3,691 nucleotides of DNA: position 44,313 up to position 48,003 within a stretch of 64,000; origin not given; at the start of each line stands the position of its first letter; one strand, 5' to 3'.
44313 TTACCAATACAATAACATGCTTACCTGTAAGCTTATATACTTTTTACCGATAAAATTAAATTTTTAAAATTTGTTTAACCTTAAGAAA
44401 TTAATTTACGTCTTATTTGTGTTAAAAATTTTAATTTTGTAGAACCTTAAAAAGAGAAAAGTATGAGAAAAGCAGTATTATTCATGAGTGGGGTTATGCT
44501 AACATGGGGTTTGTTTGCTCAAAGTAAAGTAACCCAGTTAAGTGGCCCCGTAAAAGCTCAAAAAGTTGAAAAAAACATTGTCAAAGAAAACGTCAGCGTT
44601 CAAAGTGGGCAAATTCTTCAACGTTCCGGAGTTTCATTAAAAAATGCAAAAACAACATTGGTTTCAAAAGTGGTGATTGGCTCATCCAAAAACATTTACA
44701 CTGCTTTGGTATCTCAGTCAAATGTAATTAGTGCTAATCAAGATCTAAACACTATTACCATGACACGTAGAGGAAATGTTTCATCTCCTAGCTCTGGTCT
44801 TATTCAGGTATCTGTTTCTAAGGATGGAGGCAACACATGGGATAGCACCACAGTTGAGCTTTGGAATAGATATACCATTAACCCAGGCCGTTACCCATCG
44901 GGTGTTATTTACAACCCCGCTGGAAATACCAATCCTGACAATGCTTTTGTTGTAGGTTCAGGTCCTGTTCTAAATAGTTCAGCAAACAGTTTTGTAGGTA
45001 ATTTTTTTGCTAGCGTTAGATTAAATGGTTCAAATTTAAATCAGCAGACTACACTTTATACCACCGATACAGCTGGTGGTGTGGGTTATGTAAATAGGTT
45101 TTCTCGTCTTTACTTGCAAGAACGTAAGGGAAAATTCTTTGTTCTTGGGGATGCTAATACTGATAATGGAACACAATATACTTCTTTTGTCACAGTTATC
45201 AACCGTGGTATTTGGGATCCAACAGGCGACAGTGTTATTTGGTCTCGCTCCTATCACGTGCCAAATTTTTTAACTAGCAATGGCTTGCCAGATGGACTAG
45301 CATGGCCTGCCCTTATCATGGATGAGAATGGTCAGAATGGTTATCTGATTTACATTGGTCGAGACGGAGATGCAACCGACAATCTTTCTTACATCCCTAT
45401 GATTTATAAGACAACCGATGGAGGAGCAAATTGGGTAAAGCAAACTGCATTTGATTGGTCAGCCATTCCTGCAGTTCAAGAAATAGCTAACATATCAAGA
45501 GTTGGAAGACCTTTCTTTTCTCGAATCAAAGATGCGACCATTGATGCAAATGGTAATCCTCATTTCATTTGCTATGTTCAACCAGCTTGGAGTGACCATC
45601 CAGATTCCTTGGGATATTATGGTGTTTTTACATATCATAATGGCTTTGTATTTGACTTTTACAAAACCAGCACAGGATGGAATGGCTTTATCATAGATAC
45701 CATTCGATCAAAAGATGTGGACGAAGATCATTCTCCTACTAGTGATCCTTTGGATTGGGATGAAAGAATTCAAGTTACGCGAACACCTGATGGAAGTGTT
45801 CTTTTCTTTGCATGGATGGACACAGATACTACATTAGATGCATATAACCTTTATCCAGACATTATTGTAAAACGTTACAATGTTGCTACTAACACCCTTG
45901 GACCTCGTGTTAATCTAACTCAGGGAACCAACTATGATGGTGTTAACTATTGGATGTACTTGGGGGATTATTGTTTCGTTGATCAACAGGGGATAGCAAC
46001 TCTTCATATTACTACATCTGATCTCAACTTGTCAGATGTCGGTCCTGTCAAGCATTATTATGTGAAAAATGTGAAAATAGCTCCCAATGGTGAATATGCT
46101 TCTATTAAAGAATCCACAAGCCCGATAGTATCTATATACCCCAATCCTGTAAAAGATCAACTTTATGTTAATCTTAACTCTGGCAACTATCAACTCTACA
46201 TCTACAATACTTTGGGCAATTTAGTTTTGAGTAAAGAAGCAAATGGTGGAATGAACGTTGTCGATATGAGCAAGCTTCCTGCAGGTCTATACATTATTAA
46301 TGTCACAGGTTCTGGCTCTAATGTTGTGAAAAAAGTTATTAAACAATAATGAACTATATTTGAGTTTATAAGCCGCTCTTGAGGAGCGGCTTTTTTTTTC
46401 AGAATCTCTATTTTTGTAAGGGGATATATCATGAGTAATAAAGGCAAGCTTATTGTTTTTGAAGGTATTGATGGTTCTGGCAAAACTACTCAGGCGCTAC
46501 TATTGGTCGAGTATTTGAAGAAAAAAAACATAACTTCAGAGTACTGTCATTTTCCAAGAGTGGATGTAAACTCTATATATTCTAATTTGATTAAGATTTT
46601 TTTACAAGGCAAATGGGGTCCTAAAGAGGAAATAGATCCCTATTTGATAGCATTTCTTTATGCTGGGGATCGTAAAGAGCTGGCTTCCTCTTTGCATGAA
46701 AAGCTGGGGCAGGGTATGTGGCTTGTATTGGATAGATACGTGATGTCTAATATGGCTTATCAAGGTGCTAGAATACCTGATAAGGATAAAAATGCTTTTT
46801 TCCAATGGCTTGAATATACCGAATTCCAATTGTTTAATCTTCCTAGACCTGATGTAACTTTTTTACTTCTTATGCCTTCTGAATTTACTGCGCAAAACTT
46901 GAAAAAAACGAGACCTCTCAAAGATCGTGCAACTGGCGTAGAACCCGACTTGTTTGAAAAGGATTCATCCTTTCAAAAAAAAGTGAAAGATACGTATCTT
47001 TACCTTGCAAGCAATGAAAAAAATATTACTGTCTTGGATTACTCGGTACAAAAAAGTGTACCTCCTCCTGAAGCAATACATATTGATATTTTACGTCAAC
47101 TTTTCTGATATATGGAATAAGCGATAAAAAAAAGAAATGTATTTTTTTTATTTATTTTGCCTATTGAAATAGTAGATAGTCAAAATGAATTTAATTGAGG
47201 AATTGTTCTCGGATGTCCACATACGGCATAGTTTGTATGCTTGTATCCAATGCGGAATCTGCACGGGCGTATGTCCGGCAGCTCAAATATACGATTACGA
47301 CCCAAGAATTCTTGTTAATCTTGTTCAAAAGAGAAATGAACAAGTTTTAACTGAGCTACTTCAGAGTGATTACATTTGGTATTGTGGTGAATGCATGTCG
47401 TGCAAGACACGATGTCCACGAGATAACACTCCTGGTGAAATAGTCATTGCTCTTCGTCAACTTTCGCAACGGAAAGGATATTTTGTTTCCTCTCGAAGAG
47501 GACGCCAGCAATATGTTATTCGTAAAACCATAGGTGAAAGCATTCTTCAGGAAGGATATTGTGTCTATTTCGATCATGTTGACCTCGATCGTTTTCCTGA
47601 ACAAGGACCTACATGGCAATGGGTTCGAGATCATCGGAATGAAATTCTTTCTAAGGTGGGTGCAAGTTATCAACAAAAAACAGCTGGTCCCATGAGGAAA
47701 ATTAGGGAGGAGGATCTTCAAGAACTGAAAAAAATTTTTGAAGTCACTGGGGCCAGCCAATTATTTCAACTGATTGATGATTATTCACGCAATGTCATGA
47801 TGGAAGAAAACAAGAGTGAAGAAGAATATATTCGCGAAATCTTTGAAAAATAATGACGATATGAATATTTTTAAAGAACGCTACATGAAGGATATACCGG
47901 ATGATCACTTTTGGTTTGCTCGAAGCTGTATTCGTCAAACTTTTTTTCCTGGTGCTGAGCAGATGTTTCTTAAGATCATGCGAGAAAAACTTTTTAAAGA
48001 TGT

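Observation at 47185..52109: Five-gene HdrC/HdrB/HdrA-like + ferredoxin + membrane-anchored HdrE::HdrD-like fusion operon with no obvious substrate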

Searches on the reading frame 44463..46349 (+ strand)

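Call 27: search_protein_families(library=pfam, proteins=[window:44463-46349:+], max_evalue=0.001)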
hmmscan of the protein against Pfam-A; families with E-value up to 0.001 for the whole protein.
window:44463-46349:+ (628 aa): 1 family
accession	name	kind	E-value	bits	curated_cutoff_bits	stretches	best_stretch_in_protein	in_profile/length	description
PF18962.6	Por_Secre_tail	-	3e-13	50.3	27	1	558-626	1-74/75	Secretion system C-terminal sorting domain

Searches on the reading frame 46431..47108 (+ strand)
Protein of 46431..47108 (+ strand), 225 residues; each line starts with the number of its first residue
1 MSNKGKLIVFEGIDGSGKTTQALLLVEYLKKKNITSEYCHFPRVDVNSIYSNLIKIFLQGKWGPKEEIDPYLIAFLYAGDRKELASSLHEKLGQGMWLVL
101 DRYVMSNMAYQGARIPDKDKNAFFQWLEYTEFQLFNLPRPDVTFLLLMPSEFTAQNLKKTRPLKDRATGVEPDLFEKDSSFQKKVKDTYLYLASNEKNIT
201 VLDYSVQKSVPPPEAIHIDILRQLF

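Call 27: search_protein_families(library=pfam, proteins=[window:46431-47108:+], max_evalue=0.001)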
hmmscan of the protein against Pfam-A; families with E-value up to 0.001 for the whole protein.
window:46431-47108:+ (225 aa): 1 family
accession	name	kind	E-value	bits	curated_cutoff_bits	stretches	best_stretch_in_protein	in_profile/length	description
PF02223.23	Thymidylate_kin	-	9.9e-28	97.5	27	1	10-205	1-175/185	Thymidylate kinase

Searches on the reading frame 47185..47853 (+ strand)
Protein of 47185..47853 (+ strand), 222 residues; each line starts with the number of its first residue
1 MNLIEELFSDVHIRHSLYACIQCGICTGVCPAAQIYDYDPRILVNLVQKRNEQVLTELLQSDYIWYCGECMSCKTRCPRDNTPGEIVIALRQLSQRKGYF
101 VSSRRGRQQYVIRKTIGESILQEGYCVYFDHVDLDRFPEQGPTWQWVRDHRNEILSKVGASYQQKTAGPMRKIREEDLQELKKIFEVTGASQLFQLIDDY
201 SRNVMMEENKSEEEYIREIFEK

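Call 3: search_protein_families(library=pfam, proteins=[window:47185-47853:+], max_evalue=0.01)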
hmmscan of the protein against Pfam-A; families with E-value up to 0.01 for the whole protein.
window:47185-47853:+ (222 aa): 9 families
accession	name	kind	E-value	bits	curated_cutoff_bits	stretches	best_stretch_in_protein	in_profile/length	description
PF13183.11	Fer4_8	-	2.4e-11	44.4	27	1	17-80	2-67/68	4Fe-4S dicluster domain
PF13534.11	Fer4_17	-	8.6e-09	36.3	22.2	1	19-80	1-59/61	4Fe-4S dicluster domain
PF13187.11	Fer4_9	-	1.9e-08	34.6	27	1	19-80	1-50/52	4Fe-4S dicluster domain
PF13484.11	Fer4_16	-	5.5e-07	30.7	30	0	20-38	2-20/66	4Fe-4S double cluster binding domain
PF13237.11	Fer4_10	-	4.7e-06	26.9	25.5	1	13-78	2-53/53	4Fe-4S dicluster domain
PF12838.12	Fer4_7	-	0.00014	22.7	27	1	20-80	2-51/52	4Fe-4S dicluster domain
PF12797.12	Fer4_2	-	0.00042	20.6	24.5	1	13-32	3-22/22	4Fe-4S binding domain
PF12837.12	Fer4_6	-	0.00073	19.8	25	1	14-33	3-22/24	4Fe-4S binding domain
PF00037.32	Fer4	-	0.0014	18.8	21.1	1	19-35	7-23/24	4Fe-4S binding domain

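Call 4: search_protein_families(library=ncbifam, proteins=[window:47185-47853:+], max_evalue=0.01)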
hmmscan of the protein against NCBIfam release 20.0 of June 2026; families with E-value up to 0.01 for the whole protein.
window:47185-47853:+ (222 aa): 19 families
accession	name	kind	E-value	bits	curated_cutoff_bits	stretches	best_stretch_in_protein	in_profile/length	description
NF041779.1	hetero_SS_HdrC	equivalog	5.4e-24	84.8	350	1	17-164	30-167/198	ferredoxin:CoB-CoM heterodisulfide reductase subunit HdrC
NF041890.1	hdrC_Methbact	equivalog_domain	3.6e-22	78.9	270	1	4-100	13-107/192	ferredoxin:CoB-CoM heterodisulfide reductase subunit HdrC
TIGR03290.1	CoB_CoM_SS_C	equivalog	2.9e-21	76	160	1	19-114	3-95/144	CoB--CoM heterodisulfide reductase subunit C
NF038018.1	qmoC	equivalog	2.3e-11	43.8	300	1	16-95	16-92/360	quinone-interacting membrane-bound oxidoreductase complex subunit QmoC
NF004898.0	PRK06259.1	equivalog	2.6e-09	36.2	385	1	9-120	125-240/488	fumarate reductase (CoM/CoB) subunit TfrB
NF008369.0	PRK11168.1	equivalog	1.5e-07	30.7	278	1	13-92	6-85/401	anaerobic glycerol-3-phosphate dehydrogenase subunit C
NF004616.0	PRK05950.1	subfamily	1.7e-06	27.3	228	1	15-93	144-232/238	succinate dehydrogenase iron-sulfur subunit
TIGR00384.1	dhsB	subfamily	2.7e-06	27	88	1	13-87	135-218/222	succinate dehydrogenase and fumarate reductase iron-sulfur protein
NF009226.0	PRK12576.1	equivalog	4e-06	26.4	344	1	19-95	155-238/317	succinate dehydrogenase/fumarate reductase iron-sulfur subunit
TIGR03379.1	glycerol3P_GlpC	equivalog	6.7e-06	25.1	279.9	1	16-95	3-82/397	anaerobic glycerol-3-phosphate dehydrogenase subunit GlpC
NF045663.1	diclust_near_Sec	equivalog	9e-05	20.7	530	1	20-97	306-385/759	pyridine nucleotide-disulfide oxidoreductase/dicluster-binding protein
NF008434.0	PRK11274.1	equivalog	0.00012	21.2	333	1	17-114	22-117/409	glycolate oxidase subunit GlcF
NF058577.1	FdxA_fam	equivalog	0.00069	19.8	65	1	19-35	8-24/52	4Fe-4S ferredoxin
TIGR02700.1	flavo_MJ0208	hypoth_equivalog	0.0017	17.7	251.35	1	14-58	173-218/234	dihydromethanopterin reductase (acceptor)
NF042952.1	MFR_FeS_SdhB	equivalog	0.0017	17.5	600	0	18-99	146-236/320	8-methylmenaquinol:fumarate reductase iron-sulfur subunit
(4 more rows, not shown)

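Call 18: search_solved_structures(query=window:47185-47853:+, max_evalue=0.01, show_alignments=1)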
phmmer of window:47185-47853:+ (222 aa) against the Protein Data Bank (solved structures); distinct sequences matched with E-value up to 0.01: 11.
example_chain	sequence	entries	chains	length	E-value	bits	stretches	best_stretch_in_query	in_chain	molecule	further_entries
5odc_C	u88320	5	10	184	9.7e-16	60.9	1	14-113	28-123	Heterodisulfide reductase, subunit C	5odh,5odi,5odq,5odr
9sfi_E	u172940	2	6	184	1.4e-13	53.8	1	16-113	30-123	H(2)/formate:CoB-CoM heterodisulfide,ferredoxin reductase subunit C2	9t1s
8rvu_c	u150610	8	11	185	3.1e-13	52.7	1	15-116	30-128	H(2):CoB-CoM heterodisulfide,ferredoxin reductase subunit C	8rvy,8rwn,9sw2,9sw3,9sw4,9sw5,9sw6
8rvv_C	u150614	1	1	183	3.3e-13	52.6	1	15-116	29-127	H(2):CoB-CoM heterodisulfide,ferredoxin reductase subunit C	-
7bkb_C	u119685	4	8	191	1.9e-12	50.1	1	19-97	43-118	CoB--CoM heterodisulfide reductase subunit C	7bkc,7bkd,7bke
5mfi_A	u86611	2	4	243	0.00062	22.3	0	160-207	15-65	YIII(Dq.V2)4CqI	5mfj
4d49_A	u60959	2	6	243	0.0012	21.3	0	160-207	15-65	ARMADILLO REPEAT PROTEIN ARM00027 | YIII(Dq.V1)4CPAF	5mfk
8rja_F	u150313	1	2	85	0.006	19.1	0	19-41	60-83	NAD(P)H-quinone oxidoreductase subunit I, chloroplastic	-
9nez_B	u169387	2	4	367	0.0075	18.8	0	19-40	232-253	Sulfhydrogenase 1 subunit beta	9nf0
1yq3_B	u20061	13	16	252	0.0081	18.7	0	15-93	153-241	succinate dehydrogenase Ip subunit | Succinate dehydrogenase [ubiquinone] iron-sulfur subunit, mitochondrial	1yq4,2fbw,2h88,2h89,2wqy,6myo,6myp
5mfb_A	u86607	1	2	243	0.0097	18.4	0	160-205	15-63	YIII(Dq)4CqI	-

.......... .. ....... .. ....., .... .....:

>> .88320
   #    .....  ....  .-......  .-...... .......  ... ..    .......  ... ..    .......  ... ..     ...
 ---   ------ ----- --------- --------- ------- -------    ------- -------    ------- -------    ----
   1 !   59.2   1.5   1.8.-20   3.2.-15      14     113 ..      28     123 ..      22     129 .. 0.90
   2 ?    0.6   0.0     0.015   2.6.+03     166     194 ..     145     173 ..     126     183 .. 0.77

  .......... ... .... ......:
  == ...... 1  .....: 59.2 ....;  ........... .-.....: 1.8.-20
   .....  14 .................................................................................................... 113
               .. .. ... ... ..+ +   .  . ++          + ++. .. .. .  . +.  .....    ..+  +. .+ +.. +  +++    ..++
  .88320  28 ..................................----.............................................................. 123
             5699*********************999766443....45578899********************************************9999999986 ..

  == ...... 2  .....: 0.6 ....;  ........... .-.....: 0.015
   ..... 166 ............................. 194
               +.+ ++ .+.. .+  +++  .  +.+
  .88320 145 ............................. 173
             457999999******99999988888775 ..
